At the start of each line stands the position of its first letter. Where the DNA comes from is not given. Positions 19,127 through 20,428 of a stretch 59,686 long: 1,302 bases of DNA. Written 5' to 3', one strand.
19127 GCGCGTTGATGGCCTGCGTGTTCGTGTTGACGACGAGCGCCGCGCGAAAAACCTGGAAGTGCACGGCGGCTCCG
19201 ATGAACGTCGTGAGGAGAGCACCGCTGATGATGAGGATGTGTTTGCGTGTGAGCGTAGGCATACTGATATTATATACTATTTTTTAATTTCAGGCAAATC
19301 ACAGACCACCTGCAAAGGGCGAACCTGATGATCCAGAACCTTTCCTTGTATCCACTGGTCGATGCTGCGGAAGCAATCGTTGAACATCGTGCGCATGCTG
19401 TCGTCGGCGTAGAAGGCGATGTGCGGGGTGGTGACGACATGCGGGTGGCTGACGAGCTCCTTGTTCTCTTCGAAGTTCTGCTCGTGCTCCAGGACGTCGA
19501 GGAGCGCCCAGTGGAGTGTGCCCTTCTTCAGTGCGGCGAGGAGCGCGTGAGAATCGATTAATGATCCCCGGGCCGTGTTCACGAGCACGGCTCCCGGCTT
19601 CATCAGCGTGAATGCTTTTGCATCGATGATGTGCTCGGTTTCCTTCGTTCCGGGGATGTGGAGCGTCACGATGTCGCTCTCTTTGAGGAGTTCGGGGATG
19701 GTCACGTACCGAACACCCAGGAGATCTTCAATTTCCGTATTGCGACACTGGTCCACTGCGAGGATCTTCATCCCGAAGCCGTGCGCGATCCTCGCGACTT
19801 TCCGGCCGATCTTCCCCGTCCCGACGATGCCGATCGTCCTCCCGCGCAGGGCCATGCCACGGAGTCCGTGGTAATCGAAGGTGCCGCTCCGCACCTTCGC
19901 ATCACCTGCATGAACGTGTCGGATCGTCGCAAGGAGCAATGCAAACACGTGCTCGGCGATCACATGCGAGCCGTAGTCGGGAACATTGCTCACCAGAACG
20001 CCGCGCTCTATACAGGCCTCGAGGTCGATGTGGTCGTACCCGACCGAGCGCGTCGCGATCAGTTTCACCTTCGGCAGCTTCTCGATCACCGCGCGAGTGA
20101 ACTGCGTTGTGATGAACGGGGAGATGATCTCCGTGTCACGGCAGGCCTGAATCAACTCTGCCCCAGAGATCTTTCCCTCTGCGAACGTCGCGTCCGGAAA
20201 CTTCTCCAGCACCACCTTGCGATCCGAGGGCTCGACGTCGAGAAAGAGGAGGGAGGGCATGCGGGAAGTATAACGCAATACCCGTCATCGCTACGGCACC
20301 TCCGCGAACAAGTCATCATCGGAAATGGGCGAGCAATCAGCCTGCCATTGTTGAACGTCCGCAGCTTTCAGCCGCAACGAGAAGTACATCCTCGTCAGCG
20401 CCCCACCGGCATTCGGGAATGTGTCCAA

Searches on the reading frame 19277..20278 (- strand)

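Call 67: search_protein_families(library=pfam, proteins=[window:19277-20278:-], max_evalue=0.00001)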
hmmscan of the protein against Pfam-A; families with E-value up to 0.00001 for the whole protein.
window:19277-20278:- (333 aa): 4 families
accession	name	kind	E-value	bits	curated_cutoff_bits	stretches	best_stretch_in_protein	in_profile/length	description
PF02826.25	2-Hacid_dh_C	-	2.6e-60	203.3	25.1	1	112-288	1-178/178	D-isomer specific 2-hydroxyacid dehydrogenase, NAD binding domain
PF00389.36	2-Hacid_dh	-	6.7e-29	100.7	24.6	1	14-319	6-133/134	D-isomer specific 2-hydroxyacid dehydrogenase, catalytic domain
PF03446.21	NAD_binding_2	-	8.8e-06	26.3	21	0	148-257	1-114/161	NAD binding domain of 6-phosphogluconate dehydrogenase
PF01262.27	AlaDh_PNT_C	-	9.7e-06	25.6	23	0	149-236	31-129/214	Alanine dehydrogenase/PNT, C-terminal domain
